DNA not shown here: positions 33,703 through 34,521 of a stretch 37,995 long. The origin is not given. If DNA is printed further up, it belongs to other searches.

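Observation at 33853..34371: Cysteinyl-tRNA synthetase with an in-frame C-terminal 2H-phosphoesterase-like domain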

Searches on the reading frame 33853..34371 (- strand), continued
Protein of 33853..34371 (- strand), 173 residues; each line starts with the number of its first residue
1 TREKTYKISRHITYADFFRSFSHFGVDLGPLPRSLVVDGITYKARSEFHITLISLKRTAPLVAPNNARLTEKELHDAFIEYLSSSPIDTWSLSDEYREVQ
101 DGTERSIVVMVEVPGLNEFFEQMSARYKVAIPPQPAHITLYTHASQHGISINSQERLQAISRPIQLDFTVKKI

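Call 46: search_solved_structures(query=L018:3459-3980:-, max_evalue=1, show_alignments=5)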
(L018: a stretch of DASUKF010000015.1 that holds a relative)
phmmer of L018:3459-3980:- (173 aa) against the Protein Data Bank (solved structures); distinct sequences matched with E-value up to 1: 6.
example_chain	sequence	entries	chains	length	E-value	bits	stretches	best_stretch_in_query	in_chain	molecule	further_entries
5h7e_A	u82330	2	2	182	3.1e-06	30.2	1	4-128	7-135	RNA 2',3'-cyclic phosphodiesterase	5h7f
1iuh_A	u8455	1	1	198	0.0026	20.7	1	4-127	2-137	2'-5' RNA Ligase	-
2d4g_A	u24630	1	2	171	0.0063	19.4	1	36-134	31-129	hypothetical protein BSU11850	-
1vdx_A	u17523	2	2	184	0.02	17.8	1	37-145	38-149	Hypothetical protein PH0099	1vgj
6hiv_DQ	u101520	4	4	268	0.078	15.9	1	31-131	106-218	ms64 | AKAP7_NLS domain-containing protein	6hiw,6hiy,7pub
2fyh_A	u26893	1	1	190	0.32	13.9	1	36-146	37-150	putative integral membrane transport protein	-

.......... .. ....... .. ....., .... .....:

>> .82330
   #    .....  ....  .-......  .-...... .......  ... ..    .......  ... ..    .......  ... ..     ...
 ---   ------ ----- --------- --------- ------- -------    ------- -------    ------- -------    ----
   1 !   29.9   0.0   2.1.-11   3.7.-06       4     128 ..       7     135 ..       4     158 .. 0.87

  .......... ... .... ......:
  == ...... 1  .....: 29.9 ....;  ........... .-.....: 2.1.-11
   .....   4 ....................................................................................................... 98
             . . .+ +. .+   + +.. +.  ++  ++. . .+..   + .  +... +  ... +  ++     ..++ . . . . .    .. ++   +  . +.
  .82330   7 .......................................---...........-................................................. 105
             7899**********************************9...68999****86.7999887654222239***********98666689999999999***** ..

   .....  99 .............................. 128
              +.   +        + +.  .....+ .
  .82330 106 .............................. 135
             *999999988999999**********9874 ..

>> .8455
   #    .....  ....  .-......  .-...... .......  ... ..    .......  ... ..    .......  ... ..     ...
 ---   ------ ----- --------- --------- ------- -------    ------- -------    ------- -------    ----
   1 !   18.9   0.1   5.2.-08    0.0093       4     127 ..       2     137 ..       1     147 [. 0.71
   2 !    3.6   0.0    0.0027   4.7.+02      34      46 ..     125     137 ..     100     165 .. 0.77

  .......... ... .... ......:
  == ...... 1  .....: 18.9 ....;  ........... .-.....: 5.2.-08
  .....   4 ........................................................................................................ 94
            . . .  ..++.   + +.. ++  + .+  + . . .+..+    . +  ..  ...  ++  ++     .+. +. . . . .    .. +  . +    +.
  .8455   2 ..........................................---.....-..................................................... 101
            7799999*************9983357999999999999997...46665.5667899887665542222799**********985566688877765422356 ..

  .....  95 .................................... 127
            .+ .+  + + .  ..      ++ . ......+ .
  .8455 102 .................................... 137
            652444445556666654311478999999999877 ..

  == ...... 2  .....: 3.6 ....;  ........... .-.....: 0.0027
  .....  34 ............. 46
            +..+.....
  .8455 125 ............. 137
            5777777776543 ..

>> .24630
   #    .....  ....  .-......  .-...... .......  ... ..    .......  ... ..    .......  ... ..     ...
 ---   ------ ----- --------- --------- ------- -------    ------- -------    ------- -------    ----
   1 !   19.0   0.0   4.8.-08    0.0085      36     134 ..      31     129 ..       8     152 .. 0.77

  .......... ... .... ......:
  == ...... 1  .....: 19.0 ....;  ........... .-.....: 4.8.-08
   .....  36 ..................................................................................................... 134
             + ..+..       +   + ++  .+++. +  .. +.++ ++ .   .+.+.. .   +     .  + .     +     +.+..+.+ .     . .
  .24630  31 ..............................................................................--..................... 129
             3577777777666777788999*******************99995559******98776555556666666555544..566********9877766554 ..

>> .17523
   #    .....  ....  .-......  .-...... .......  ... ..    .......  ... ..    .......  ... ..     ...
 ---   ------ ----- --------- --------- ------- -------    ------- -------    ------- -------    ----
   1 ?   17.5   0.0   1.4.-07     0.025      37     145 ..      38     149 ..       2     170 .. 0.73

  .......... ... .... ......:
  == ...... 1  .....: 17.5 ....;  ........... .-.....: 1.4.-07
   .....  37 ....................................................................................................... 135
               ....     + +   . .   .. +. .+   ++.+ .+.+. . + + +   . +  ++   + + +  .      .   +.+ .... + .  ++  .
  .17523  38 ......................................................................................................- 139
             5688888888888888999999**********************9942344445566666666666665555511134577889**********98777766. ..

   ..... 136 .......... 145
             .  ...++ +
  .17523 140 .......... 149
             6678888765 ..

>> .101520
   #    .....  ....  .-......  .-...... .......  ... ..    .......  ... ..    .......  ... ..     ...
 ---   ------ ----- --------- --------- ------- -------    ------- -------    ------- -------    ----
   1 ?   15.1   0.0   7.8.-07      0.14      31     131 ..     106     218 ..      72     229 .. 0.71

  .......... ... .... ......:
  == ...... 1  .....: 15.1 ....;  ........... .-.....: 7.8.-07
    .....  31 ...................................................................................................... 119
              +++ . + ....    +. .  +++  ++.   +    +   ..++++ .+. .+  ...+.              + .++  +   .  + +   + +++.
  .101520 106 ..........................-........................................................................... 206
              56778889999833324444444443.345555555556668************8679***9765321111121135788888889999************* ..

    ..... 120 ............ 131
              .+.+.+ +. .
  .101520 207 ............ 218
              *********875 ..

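Call 56: find_related_loci(query=A4, collection=metagenome_contigs, flank=4000)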
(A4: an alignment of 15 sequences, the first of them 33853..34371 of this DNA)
Query A4 (173 aa) in metagenome_contigs; peptide patterns used: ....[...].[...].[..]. (x = any residue, [..] = any of these).
66 stretches matched a pattern; 55 encode a relative of the query (tblastn E <= 1e-3); 55 distinct loci.
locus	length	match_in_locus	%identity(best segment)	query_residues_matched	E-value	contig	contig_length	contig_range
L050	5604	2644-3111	37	9-166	4e-32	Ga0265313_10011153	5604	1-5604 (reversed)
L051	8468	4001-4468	37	9-166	4e-32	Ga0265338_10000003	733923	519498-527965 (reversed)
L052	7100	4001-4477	33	7-165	4e-30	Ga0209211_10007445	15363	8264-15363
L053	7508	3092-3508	37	28-166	1e-29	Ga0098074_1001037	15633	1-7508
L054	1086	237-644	40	31-166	5e-30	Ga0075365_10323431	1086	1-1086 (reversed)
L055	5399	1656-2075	38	28-166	4e-28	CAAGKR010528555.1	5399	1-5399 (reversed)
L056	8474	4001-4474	34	7-166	4e-28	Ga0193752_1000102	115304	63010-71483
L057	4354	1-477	33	8-166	5e-27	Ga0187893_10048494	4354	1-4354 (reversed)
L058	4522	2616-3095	33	7-166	1e-26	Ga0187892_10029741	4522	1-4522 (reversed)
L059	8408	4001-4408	36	31-166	3e-26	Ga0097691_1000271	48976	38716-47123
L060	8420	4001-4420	36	27-166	4e-26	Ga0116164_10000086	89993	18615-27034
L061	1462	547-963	35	28-166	7e-26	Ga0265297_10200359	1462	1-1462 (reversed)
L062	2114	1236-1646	34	28-164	8e-26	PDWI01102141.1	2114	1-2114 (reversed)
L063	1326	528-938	34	31-166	1e-25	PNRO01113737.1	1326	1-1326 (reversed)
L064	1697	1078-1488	36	29-164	6e-25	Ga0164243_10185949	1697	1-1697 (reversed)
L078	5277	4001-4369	33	11-142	6e-19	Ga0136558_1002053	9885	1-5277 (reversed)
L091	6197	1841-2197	28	32-160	9e-15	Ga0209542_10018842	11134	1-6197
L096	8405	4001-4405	28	31-170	6e-17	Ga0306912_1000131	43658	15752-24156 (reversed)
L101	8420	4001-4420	24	31-164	8e-9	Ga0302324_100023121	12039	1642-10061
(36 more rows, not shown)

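Call 57: find_related_loci(query=A4, collection=viral_contigs, flank=4000)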
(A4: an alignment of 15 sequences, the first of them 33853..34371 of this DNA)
Query A4 (173 aa) in viral_contigs; peptide patterns used: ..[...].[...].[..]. (x = any residue, [..] = any of these).
12 stretches matched a pattern, but none encodes a relative of the query by tblastn (E <= 1e-3).
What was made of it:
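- Closest known: 2H-SAK domain. Different: This family is a standalone housekeeping-context protein of Patescibacteria and is absent from viral contigs (call 57).
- No copies in 2.9 million viral contigs (call 57).
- Tried and rejected: The viral contig scan found no relatives (call 57).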

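Call 75: search_protein_families(library=pfam, proteins=[L096:3917-4930:+, L101:3929-4945:+, L078:3935-4648:+, L091:3124-4173:+, L043:3462-3905:+, L004:3500-3955:+, L043:4546-5187:+, L060:6554-7339:+, L050:1547-2143:+, L038:2283-3938:+], max_evalue=0.001)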
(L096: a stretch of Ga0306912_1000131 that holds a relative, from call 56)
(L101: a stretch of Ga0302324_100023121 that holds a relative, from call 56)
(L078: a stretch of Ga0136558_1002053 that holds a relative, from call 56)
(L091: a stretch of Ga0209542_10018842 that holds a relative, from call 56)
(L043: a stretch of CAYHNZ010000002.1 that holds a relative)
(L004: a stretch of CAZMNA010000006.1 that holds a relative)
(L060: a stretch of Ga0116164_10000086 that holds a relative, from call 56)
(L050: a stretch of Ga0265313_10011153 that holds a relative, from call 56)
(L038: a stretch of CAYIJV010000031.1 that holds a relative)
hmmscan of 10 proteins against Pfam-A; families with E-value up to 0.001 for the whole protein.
L096:3917-4930:+ (338 aa): 1 family
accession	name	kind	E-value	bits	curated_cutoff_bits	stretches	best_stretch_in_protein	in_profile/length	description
PF00293.34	NUDIX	-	4.1e-18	66.1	21.1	1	197-319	2-133/134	NUDIX domain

L101:3929-4945:+ (339 aa): 0 families

L078:3935-4648:+ (238 aa): 0 families

L091:3124-4173:+ (350 aa): 5 families
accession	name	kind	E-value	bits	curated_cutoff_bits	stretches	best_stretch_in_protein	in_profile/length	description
PF00478.31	IMPDH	-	1.1e-119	399.9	25.6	1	10-342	2-345/345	IMP dehydrogenase / GMP reductase domain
PF01070.24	FMN_dh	-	5.9e-07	29.3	24.9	1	188-234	259-304/350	FMN-dependent dehydrogenase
PF03060.21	NMO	-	4.4e-06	26.7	28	1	191-244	187-234/331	Nitronate monooxygenase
PF00977.27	His_biosynth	-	0.0001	22.3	23.6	1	79-235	61-222/228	Histidine biosynthesis protein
PF05690.20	ThiG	-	0.00019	21.3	23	1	180-237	155-209/247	Thiazole biosynthesis protein ThiG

L043:3462-3905:+ (148 aa): 0 families

L004:3500-3955:+ (152 aa): 2 families
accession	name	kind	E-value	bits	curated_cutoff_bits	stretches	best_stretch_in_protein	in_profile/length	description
PF01243.27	PNPOx_N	-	1.9e-10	41.6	28.1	1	3-132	1-117/120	Pyridoxamine 5'-phosphate oxidase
PF12900.13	Pyridox_ox_2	-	0.00089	19.7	27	0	14-129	12-134/140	Pyridoxamine 5'-phosphate oxidase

L043:4546-5187:+ (214 aa): 2 families
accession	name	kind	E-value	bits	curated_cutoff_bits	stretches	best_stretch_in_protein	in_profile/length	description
PF03372.29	Exo_endo_phos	-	2e-14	54.3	24.5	1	35-205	63-225/225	Endonuclease/Exonuclease/phosphatase family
PF14529.12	Exo_endo_phos_2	-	0.00016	21.9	27.4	0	106-208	7-116/117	Endonuclease-reverse transcriptase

L060:6554-7339:+ (262 aa): 2 families
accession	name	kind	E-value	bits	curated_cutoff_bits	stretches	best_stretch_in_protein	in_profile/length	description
PF13419.12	HAD_2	-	7.2e-17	62.5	23.8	1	14-225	2-177/178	Haloacid dehalogenase-like hydrolase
PF00702.32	Hydrolase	-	1.4e-16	61.9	26.4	1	10-220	1-191/191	haloacid dehalogenase-like hydrolase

L050:1547-2143:+ (199 aa): 0 families

L038:2283-3938:+ (552 aa): 4 families
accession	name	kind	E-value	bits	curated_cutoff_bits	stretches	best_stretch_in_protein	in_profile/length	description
PF06418.20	CTP_synth_N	-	4e-101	338.3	26.1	1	9-270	1-263/265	CTP synthase N-terminus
PF00117.34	GATase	-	1e-34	120.3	22.8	1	313-543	2-189/190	Glutamine amidotransferase class-I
PF07722.19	Peptidase_C26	-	4.1e-05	23.9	20.5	1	377-526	96-219/219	Peptidase C26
PF01656.29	CbiA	-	0.00019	21.9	25.4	1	14-144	3-54/125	CobQ/CobB/MinD/ParA nucleotide binding domain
